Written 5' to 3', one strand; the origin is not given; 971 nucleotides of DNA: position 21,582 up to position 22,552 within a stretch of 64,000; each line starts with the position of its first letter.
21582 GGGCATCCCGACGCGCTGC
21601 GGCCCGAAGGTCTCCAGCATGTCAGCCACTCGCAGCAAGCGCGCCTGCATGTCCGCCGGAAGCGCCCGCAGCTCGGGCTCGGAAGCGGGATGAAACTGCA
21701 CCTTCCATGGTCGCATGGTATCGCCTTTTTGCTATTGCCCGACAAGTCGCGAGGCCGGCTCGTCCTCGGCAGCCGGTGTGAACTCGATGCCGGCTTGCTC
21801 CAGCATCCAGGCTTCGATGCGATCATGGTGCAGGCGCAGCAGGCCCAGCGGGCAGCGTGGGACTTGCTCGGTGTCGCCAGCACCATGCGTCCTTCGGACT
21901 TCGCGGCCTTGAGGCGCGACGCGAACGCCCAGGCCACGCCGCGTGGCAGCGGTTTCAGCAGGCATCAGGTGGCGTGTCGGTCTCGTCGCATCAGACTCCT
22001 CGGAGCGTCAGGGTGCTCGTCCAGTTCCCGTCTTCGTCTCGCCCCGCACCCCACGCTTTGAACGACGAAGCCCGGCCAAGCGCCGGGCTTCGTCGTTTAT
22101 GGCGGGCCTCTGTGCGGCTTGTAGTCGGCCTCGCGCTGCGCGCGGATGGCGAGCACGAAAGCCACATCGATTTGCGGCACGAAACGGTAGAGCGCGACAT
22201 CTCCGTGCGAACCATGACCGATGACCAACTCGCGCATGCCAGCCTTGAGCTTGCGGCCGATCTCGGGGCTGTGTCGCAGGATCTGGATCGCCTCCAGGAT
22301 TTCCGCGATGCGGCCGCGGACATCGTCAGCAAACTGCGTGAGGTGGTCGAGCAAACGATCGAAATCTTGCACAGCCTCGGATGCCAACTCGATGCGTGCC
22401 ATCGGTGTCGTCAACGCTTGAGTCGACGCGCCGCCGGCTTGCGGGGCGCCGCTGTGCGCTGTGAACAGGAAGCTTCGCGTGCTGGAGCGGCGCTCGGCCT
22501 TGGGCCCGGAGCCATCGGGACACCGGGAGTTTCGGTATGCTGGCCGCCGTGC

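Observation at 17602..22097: A 4.5-kb tRNA-His islet made almost entirely of co-oriented toxin-antitoxin modules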

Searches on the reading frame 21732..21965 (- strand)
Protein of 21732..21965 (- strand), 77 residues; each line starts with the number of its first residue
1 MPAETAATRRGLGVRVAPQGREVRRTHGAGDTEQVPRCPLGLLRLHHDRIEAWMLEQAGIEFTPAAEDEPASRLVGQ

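Call 7: search_protein_families(library=pfam, max_evalue=0.01, proteins=[window:21732-21965:-])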
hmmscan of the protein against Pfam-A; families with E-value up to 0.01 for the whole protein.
window:21732-21965:- (77 aa): 0 families

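Call 30: search_dna_similar(query=window:21732-21965:-, collection=plasmids, mode=protein, max_evalue=0.01, max_rows=15)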
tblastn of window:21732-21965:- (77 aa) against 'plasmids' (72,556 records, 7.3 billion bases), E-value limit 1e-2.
Records with a match: 3; places in all: 3; records where one place covers at least 80% of the query: 0.
Best place of each record, by identity: 60-80% 2; <60% 1.
By first word of the organism name: Burkholderia 2; Ralstonia 1.
By predicted mobility (MOB-suite, as given by PLSDB): non-mobilizable 2; mobilizable 1.
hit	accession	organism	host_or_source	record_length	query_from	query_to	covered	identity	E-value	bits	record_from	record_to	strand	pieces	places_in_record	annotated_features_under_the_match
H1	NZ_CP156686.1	Burkholderia stagnalis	Bacterial cells,soils collected in ...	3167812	28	68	53%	46.3%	3e-4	44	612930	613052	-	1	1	none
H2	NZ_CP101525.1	Burkholderia arboris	mixed culture,soil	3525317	37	65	38%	62.1%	6e-4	43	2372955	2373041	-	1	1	none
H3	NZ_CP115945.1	Ralstonia syzygii R24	Syzygium aromaticum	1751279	39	62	31%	70.8%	4e-4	44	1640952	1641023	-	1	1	none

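Call 32: get_annotated_region(hit=H3, flank=2500)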
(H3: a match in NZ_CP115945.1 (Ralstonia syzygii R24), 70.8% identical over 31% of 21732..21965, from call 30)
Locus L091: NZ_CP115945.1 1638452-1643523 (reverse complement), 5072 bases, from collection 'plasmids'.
description: Ralstonia syzygii R24 plasmid pmega, complete sequence
organism: Ralstonia syzygii R24 (NCBI taxid 907261)
taxonomy: Bacteria; Pseudomonadota; Betaproteobacteria; Burkholderiales; Burkholderiaceae; Ralstonia; Ralstonia syzygii; Ralstonia syzygii R24
host: -; source: Syzygium aromaticum; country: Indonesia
typing (MOB-suite, as given by PLSDB): mobilizable; relaxase MOBP,MOBP
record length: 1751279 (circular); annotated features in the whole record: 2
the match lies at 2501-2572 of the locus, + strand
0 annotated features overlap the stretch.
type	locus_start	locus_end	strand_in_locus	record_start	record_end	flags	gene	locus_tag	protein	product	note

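Call 33: get_annotated_region(hit=H2, flank=2500)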
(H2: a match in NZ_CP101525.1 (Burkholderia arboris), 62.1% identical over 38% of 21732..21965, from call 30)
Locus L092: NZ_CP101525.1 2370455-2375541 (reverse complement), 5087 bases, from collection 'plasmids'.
description: Burkholderia arboris strain MEC_B345 plasmid pla_1, complete sequence
organism: Burkholderia arboris (NCBI taxid 488730)
taxonomy: Bacteria; Pseudomonadota; Betaproteobacteria; Burkholderiales; Burkholderiaceae; Burkholderia; Burkholderia arboris
host: -; source: mixed culture,soil; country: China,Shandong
typing (MOB-suite, as given by PLSDB): non-mobilizable
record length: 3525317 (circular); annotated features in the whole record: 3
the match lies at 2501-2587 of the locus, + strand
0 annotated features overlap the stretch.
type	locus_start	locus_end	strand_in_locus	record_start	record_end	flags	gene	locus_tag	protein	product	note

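Call 70: search_protein_families(library=pfam, max_evalue=0.001, proteins=[L092:1220-2602:+])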
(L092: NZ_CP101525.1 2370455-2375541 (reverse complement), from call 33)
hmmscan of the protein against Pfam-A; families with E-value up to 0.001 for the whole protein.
L092:1220-2602:+ (460 aa): 2 families
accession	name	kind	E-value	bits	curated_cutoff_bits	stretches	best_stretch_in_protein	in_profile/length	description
PF13356.12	Arm-DNA-bind_3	-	1.5e-13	51.1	27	1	32-105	15-83/83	Arm DNA-binding domain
PF00589.27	Phage_integrase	-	4.7e-12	46.5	27.1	1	249-428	3-167/172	Phage integrase family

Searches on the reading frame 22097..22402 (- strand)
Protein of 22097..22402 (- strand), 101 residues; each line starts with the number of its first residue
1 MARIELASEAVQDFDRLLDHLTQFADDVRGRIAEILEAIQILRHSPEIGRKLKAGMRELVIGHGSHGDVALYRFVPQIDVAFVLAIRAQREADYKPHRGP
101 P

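Call 7: search_protein_families(library=pfam, max_evalue=0.01, proteins=[window:22097-22402:-])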
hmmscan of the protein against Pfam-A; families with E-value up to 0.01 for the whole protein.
window:22097-22402:- (101 aa): 2 families
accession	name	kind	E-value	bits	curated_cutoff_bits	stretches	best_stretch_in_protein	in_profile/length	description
PF05016.21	ParE_toxin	-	6.5e-06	27.1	23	1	4-91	1-87/89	ParE toxin of type II toxin-antitoxin system, parDE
PF10343.14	Q_salvage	-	0.0088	16.1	25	1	11-56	172-213/285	Queuosine salvage protein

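Call 19: find_encoding_contigs(protein=window:22097-22402:-, flank=10000, max_places=10)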
Protein window:22097-22402:- (101 aa): 5 contigs read that carry it; 3 places shown.
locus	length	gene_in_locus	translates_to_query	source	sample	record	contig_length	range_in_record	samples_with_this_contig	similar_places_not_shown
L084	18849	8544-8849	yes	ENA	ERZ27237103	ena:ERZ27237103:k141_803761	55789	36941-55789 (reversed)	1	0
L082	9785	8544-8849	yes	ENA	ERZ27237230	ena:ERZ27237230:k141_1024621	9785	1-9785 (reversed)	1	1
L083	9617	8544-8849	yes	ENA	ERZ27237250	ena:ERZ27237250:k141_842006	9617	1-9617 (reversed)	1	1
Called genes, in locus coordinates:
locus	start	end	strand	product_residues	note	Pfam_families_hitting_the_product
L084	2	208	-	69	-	?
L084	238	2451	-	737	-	PF00912:Transgly, PF00905:Transpeptidase, PF06832:BiPBP_C (weak)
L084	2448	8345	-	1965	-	PF13205:Big_5 (faint), PF01835:MG2, PF07703:A2M_BRD, PF00207:A2M, PF17973:bMG10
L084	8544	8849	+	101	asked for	PF05016:ParE_toxin (weak)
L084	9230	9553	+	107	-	PF05973:Gp49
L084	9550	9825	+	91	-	PF13560:HTH_31, PF01381:HTH_3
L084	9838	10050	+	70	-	-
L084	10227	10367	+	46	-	-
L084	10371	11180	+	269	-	PF21716:dnstrm_HI1420, PF14534:DUF4440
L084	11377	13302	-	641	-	PF13623:SurA_N_2, PF13624:SurA_N_3, PF13145:Rotamase_2, PF00639:Rotamase, PF13616:Rotamase_3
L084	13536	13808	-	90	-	PF00216:Bac_DNA_binding, PF18291:HU-HIG, PF18175:HU-CCDC81_bac_2 (weak)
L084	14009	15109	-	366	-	PF00180:Iso_dh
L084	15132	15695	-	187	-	PF01066:CDP-OH_P_transf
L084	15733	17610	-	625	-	PF01541:GIY-YIG, PF27096:UvrC_M, PF02151:UVR, PF22920:UvrC_RNaseH, PF08459:UvrC_RNaseH_dom, PF14520:HHH_5, PF00633:HHH (weak)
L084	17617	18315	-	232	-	PF03167:UDG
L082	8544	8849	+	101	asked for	PF05016:ParE_toxin (weak)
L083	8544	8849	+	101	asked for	PF05016:ParE_toxin (weak)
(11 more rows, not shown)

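Call 31: search_protein_families(library=padloc, max_evalue=0.001, proteins=[window:22097-22402:-])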
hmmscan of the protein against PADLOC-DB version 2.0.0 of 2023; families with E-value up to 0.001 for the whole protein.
window:22097-22402:- (101 aa): 0 families

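Call 51: search_protein_families(library=ncbifam, max_evalue=0.001, proteins=[window:22097-22402:-])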
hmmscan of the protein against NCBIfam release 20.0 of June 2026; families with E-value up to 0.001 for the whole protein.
window:22097-22402:- (101 aa): 0 families

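Call 70: search_protein_families(library=pfam, max_evalue=0.001, proteins=[L113:12977-13996:+, L095:1436-2341:+, L095:3856-4140:+])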
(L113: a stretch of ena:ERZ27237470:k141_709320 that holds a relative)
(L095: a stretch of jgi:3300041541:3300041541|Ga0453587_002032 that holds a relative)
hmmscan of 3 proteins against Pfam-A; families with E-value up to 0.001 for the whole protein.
L113:12977-13996:+ (339 aa): 2 families
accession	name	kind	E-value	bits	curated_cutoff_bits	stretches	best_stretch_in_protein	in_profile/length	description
PF00589.27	Phage_integrase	-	4.7e-07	30.2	27.1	1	165-309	3-142/172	Phage integrase family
PF22022.2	Phage_int_M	-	0.00041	21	27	0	64-154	4-94/96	Phage integrase central domain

L095:1436-2341:+ (301 aa): 0 families

L095:3856-4140:+ (94 aa): 0 families
